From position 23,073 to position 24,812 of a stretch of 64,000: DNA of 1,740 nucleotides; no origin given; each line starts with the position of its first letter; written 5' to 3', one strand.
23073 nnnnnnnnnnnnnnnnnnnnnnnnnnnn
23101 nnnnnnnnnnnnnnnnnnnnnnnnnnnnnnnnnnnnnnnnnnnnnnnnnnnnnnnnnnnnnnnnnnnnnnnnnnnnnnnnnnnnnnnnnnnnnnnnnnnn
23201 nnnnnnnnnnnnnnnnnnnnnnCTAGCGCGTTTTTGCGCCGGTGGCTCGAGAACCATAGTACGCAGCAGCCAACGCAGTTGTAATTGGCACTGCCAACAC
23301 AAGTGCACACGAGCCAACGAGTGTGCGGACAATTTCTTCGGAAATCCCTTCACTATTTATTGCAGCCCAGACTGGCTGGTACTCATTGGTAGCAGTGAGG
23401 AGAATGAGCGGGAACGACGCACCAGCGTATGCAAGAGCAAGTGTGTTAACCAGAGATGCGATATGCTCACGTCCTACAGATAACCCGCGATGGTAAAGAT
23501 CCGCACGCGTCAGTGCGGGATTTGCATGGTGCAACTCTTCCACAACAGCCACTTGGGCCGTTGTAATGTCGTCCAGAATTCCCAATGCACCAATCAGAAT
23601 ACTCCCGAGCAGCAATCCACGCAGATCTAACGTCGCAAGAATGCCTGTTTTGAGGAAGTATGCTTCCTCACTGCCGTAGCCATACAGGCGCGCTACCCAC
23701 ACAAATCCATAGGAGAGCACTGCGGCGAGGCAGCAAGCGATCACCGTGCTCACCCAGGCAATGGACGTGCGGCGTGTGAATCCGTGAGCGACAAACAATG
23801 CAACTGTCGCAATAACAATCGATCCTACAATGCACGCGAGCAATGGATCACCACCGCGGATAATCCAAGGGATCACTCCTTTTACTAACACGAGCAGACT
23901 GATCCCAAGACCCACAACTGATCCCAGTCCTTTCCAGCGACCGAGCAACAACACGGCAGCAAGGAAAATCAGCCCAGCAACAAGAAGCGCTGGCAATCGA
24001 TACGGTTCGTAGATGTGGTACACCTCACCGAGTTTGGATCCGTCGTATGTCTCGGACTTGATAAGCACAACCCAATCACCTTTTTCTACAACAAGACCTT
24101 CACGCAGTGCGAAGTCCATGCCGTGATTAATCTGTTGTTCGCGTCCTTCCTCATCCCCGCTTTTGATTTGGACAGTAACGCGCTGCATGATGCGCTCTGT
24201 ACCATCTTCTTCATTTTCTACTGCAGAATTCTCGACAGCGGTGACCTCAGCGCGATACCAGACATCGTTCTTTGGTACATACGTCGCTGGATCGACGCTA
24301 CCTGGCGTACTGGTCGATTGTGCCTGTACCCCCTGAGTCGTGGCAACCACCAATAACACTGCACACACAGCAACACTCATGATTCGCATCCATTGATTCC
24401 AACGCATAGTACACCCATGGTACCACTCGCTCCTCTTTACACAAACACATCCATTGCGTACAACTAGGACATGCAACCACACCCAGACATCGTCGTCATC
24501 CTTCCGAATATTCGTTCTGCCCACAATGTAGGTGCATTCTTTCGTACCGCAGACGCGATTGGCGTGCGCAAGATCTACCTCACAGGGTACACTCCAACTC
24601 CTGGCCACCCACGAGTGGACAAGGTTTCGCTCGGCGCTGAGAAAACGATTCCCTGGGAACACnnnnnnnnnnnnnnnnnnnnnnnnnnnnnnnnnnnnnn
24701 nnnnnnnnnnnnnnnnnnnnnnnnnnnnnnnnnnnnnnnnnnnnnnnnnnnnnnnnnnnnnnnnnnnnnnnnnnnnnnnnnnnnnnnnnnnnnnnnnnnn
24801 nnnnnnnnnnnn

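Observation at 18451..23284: DNA-end processing cluster: Pif1-type helicase, nth and an exonuclease/Cas4-like operon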

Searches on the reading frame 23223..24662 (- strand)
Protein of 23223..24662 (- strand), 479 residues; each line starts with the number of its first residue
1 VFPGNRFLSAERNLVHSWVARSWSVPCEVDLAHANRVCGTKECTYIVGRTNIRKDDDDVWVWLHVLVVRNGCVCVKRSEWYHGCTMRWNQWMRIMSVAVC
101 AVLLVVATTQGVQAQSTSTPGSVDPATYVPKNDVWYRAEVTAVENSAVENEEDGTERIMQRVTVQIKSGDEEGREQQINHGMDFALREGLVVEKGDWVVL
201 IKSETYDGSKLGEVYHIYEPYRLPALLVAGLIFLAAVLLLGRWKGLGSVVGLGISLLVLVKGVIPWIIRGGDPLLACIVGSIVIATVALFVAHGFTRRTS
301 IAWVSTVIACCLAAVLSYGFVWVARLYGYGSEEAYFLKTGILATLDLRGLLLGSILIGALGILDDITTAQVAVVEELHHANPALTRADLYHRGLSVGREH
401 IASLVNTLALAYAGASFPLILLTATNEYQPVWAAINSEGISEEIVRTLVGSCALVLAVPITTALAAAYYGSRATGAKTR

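Call 3: search_protein_families(library=pfam, proteins=[window:23223-24662:-], max_evalue=0.01)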
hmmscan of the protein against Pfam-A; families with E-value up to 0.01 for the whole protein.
window:23223-24662:- (479 aa): 1 family
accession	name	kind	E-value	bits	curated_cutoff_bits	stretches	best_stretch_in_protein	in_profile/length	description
PF07907.16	YibE_F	-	4.9e-67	226.4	27.2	1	227-466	2-240/241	YibE/F-like protein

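Call 4: search_protein_families(library=ncbifam, proteins=[window:23223-24662:-], max_evalue=0.01)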
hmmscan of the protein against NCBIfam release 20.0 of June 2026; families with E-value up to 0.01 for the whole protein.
window:23223-24662:- (479 aa): 0 families
